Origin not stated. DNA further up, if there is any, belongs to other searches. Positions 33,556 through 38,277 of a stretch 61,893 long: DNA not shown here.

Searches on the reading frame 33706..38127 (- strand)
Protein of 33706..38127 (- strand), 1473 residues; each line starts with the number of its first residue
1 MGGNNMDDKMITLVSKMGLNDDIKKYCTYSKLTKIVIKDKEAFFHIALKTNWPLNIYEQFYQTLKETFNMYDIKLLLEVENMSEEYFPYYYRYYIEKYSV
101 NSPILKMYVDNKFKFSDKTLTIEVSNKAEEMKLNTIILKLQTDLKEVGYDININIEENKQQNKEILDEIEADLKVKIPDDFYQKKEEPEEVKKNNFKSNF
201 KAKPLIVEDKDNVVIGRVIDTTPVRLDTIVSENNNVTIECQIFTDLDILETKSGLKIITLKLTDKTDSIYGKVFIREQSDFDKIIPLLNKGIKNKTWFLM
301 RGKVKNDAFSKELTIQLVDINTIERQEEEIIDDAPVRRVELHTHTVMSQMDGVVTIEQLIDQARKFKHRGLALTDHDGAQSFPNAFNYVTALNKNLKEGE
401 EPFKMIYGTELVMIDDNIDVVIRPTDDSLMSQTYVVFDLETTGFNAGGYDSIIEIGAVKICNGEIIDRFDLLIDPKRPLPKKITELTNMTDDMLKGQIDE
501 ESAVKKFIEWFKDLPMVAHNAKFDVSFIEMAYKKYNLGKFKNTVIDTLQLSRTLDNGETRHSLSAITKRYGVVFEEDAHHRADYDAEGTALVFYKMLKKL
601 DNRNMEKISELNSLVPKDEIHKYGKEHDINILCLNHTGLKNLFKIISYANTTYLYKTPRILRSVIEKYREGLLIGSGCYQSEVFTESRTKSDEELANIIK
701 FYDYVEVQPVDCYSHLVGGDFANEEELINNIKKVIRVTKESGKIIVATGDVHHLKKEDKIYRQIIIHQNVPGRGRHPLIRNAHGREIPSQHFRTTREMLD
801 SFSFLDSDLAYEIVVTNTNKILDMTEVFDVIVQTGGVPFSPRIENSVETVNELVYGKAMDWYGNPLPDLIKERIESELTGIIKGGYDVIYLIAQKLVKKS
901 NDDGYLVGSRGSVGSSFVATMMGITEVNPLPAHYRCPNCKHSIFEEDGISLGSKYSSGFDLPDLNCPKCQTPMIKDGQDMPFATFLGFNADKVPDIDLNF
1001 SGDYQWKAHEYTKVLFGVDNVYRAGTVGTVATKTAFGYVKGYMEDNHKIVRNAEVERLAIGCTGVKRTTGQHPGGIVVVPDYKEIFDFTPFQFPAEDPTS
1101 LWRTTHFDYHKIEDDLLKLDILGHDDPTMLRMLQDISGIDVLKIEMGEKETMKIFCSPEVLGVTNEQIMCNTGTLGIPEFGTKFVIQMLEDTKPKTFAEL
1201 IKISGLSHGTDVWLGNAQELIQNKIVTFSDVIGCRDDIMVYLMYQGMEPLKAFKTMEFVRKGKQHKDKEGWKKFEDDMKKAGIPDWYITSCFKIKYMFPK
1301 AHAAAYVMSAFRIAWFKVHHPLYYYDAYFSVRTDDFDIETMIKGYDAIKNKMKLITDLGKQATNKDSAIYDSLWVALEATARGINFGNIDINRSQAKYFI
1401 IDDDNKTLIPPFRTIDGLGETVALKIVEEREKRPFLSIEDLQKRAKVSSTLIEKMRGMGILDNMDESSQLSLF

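Call 73: search_protein_families(library=ncbifam, proteins=[window:33706-38127:-], max_evalue=1e-10)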
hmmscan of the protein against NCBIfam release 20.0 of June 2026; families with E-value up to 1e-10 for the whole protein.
window:33706-38127:- (1473 aa): 33 families (the best 25 are shown)
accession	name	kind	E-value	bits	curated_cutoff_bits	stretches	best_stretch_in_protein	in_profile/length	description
NF001688.0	PRK00448.1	equivalog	0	1781.3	873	1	6-1473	3-1444/1445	PolC-type DNA polymerase III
TIGR01405.1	polC_Gram_pos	equivalog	0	1611.1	1043.45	1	228-1473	2-1211/1211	DNA polymerase III subunit alpha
TIGR00594.1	polc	superfamily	1.5e-55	188.8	434.35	1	622-931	78-382/1022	DNA polymerase III subunit alpha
NF004226.0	PRK05673.1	equivalog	2.4e-49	168.1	1002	1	600-931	57-385/1146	DNA polymerase III subunit alpha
NF005298.0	PRK06826.1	equivalog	2.8e-44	151.1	1260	1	624-930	85-379/1151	DNA polymerase III subunit alpha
NF005906.0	PRK07883.1-4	equivalog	9.7e-42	143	495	1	430-614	4-186/563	DEDD exonuclease domain-containing protein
NF005905.0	PRK07883.1-3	equivalog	3e-41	141.7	508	1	425-619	17-210/581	DEDD exonuclease domain-containing protein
NF005981.0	PRK08074.1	equivalog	4.9e-39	134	789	1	430-614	1-183/931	ATP-dependent DNA helicase DinG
NF005907.0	PRK07883.1-5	equivalog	1.3e-38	132.8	454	1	429-616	25-211/584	DEDD exonuclease domain-containing protein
TIGR01407.1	dinG_rel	hypoth_equivalog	4.3e-36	124.5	547.7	1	433-611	1-179/889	putative DnaQ family exonuclease/DinG family helicase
NF005289.0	PRK06807.1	equivalog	2.7e-35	122.1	335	1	431-620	7-189/313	3'-5' exonuclease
TIGR00573.1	dnaq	subfamily_domain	1.8e-34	119.1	71.5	1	429-608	4-181/217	exonuclease, DNA polymerase III, epsilon subunit family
NF006316.0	PRK08517.1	equivalog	7.1e-34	117.3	247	1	406-611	45-243/270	3'-5' exonuclease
NF005836.0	PRK07740.1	equivalog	1.3e-32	113.2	261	1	426-611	53-237/244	hypothetical protein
NF004225.0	PRK05672.1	subfamily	6e-31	107.3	939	0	625-930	78-373/1047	error-prone DNA polymerase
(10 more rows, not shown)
